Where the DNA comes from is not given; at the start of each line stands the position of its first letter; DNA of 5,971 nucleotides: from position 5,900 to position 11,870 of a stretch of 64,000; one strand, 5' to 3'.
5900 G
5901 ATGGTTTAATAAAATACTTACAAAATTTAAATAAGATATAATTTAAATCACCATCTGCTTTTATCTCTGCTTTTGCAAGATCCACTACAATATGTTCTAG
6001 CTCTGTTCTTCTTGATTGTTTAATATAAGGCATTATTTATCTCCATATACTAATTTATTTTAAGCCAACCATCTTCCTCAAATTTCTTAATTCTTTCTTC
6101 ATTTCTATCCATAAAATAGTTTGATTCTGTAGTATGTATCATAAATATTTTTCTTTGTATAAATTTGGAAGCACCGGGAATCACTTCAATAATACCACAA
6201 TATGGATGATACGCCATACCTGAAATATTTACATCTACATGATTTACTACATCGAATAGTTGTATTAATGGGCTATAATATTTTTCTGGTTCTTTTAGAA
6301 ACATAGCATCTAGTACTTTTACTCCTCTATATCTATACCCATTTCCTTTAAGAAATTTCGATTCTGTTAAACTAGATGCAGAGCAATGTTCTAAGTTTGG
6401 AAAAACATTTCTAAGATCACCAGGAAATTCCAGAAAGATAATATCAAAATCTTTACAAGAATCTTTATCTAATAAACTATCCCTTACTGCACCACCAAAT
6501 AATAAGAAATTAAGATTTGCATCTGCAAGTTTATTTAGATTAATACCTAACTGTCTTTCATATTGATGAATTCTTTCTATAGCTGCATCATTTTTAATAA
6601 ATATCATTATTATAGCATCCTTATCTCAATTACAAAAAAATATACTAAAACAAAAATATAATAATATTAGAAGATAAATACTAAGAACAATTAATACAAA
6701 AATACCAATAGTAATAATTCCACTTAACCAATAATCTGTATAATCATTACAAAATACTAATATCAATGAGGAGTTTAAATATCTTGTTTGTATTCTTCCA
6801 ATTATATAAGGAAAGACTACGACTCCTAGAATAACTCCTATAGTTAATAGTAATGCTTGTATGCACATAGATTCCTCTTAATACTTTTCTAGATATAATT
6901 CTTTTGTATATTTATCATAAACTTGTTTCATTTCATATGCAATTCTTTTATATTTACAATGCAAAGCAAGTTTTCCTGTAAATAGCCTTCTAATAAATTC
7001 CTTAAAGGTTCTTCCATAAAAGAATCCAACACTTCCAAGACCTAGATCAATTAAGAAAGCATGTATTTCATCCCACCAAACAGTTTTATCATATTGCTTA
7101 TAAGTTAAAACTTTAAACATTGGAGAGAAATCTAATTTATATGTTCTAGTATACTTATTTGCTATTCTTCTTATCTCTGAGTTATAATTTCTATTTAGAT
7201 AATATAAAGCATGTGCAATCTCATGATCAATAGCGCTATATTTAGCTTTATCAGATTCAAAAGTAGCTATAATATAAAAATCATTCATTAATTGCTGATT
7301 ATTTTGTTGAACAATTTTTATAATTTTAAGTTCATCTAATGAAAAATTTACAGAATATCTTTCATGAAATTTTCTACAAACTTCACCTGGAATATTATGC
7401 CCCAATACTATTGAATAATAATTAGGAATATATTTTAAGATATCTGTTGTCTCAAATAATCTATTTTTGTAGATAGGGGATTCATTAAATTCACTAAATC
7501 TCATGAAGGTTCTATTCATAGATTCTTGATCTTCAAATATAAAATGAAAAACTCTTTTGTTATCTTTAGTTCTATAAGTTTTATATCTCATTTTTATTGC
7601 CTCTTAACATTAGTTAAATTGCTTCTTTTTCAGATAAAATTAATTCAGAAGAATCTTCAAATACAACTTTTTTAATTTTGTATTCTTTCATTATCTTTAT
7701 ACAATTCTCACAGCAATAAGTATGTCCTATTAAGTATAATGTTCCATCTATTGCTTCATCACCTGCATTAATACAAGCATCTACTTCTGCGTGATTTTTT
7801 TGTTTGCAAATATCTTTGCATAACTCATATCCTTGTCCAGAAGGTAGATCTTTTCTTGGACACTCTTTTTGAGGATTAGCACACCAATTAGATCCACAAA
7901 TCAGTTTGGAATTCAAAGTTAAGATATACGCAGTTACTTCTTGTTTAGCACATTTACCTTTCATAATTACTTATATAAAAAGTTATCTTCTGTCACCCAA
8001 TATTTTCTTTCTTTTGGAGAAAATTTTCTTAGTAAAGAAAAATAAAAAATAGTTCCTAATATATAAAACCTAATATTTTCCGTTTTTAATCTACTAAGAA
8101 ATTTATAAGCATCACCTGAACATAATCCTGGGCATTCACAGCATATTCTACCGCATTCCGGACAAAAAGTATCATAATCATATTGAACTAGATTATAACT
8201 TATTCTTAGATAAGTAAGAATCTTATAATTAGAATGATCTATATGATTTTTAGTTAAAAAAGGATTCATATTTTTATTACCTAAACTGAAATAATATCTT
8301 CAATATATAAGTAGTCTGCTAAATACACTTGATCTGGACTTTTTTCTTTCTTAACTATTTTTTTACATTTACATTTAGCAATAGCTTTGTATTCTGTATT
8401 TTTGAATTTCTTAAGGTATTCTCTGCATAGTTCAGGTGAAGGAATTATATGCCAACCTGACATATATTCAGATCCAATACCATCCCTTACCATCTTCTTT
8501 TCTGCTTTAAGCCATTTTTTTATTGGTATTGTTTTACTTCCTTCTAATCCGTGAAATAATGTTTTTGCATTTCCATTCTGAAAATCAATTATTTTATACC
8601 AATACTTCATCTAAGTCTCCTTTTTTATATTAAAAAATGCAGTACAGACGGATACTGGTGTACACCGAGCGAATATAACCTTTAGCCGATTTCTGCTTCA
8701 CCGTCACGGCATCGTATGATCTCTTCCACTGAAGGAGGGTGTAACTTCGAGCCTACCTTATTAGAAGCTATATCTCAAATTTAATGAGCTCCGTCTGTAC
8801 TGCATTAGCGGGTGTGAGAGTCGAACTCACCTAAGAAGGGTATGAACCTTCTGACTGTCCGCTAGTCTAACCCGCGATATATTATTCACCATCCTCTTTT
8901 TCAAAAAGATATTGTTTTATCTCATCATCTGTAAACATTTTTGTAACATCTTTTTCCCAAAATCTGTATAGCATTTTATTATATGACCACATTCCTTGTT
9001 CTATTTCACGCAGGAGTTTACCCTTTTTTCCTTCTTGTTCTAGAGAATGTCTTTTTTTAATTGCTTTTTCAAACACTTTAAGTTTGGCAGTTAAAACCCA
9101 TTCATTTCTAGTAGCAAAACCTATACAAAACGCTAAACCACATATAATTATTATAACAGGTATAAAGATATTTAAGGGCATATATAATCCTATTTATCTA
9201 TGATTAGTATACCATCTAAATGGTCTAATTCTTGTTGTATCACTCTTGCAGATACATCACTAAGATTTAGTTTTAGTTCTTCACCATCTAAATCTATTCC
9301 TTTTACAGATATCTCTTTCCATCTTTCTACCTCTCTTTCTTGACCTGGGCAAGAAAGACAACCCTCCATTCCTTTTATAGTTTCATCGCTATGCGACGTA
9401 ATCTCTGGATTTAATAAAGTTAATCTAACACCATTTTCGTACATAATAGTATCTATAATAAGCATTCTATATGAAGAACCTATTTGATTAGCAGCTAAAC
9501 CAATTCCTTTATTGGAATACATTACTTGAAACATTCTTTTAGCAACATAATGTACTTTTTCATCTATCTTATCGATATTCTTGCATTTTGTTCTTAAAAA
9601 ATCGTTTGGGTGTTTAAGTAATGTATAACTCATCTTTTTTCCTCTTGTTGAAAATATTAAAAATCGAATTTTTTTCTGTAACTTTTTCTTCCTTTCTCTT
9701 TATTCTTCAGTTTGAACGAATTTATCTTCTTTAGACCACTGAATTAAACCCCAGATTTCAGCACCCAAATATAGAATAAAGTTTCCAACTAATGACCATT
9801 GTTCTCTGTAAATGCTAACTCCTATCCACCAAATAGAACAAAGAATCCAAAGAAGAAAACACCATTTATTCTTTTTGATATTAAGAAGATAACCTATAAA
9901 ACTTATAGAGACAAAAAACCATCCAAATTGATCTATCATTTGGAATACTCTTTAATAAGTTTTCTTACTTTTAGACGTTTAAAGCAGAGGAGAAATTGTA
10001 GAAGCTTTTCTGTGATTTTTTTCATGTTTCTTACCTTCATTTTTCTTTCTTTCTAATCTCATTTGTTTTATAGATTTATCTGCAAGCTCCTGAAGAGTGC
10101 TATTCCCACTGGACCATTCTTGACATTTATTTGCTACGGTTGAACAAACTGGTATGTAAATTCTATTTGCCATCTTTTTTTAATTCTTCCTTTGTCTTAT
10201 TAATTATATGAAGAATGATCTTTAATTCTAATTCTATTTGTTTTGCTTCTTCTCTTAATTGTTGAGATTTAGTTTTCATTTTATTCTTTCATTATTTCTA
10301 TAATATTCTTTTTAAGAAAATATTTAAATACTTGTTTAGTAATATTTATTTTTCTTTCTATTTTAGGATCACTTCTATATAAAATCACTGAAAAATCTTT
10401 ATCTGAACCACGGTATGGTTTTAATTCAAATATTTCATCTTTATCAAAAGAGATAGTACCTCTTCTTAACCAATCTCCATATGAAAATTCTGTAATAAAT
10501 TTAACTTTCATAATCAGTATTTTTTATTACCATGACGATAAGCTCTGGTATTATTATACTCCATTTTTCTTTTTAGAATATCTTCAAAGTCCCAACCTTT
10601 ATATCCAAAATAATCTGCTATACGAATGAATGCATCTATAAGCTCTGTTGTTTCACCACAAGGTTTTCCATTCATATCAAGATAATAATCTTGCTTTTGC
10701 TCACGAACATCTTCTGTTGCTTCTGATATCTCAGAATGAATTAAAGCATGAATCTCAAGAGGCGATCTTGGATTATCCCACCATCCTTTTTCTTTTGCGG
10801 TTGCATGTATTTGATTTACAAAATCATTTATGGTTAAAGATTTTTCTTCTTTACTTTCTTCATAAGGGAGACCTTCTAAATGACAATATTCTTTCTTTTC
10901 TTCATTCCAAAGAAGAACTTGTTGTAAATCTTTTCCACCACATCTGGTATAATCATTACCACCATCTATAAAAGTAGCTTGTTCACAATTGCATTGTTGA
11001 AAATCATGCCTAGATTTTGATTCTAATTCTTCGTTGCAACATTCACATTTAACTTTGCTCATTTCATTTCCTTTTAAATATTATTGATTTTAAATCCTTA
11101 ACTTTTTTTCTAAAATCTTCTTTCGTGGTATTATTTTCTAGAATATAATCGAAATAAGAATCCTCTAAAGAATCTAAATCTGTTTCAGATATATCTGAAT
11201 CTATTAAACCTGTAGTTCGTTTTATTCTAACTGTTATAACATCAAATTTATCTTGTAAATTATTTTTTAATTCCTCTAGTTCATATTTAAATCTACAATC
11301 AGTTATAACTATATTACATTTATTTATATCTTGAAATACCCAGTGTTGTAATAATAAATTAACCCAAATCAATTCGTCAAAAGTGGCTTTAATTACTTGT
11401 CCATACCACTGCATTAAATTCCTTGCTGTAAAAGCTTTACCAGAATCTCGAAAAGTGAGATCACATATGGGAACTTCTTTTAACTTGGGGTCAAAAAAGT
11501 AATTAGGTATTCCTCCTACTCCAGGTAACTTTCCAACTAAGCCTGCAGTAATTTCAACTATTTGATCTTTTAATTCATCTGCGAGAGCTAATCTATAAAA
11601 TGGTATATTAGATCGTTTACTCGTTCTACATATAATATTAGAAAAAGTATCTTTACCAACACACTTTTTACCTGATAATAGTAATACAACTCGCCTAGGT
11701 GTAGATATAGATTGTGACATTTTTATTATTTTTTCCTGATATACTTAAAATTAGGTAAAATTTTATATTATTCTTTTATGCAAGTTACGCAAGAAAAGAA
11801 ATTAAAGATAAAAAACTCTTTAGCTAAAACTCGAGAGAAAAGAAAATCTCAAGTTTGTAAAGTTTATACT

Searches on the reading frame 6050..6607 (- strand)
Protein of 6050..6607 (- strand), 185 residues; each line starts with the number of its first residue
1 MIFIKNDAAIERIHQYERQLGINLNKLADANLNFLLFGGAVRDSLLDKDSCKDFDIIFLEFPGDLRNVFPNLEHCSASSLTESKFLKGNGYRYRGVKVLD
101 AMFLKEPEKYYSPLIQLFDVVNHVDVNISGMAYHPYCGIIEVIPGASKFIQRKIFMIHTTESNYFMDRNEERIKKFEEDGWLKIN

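Call 72: search_protein_families(library=pfam, proteins=[window:6050-6607:-], max_evalue=0.001)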
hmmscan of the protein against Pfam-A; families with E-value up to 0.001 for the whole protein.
window:6050-6607:- (185 aa): 1 family
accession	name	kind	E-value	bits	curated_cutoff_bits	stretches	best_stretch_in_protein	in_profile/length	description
PF01743.26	PolyA_pol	-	0.0004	21.2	23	0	36-72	3-38/126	Poly A polymerase head domain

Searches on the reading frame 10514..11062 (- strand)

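Call 72: search_protein_families(library=pfam, proteins=[window:10514-11062:-], max_evalue=0.001)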
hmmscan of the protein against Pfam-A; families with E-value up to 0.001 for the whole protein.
window:10514-11062:- (182 aa): 1 family
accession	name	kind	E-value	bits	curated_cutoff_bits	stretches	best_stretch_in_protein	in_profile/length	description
PF24749.2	DUF7695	-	1.2e-13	51.1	25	1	3-46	6-48/58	Domain of unknown function (DUF7695)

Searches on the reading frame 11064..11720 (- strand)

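Call 72: search_protein_families(library=pfam, proteins=[window:11064-11720:-], max_evalue=0.001)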
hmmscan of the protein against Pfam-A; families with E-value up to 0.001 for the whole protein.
window:11064-11720:- (218 aa): 1 family
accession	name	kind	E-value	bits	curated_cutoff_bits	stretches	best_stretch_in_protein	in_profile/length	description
PF21448.3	DNMK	-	3.6e-14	53.4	27.1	1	92-206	123-232/232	Deoxynucleotide monophosphate kinase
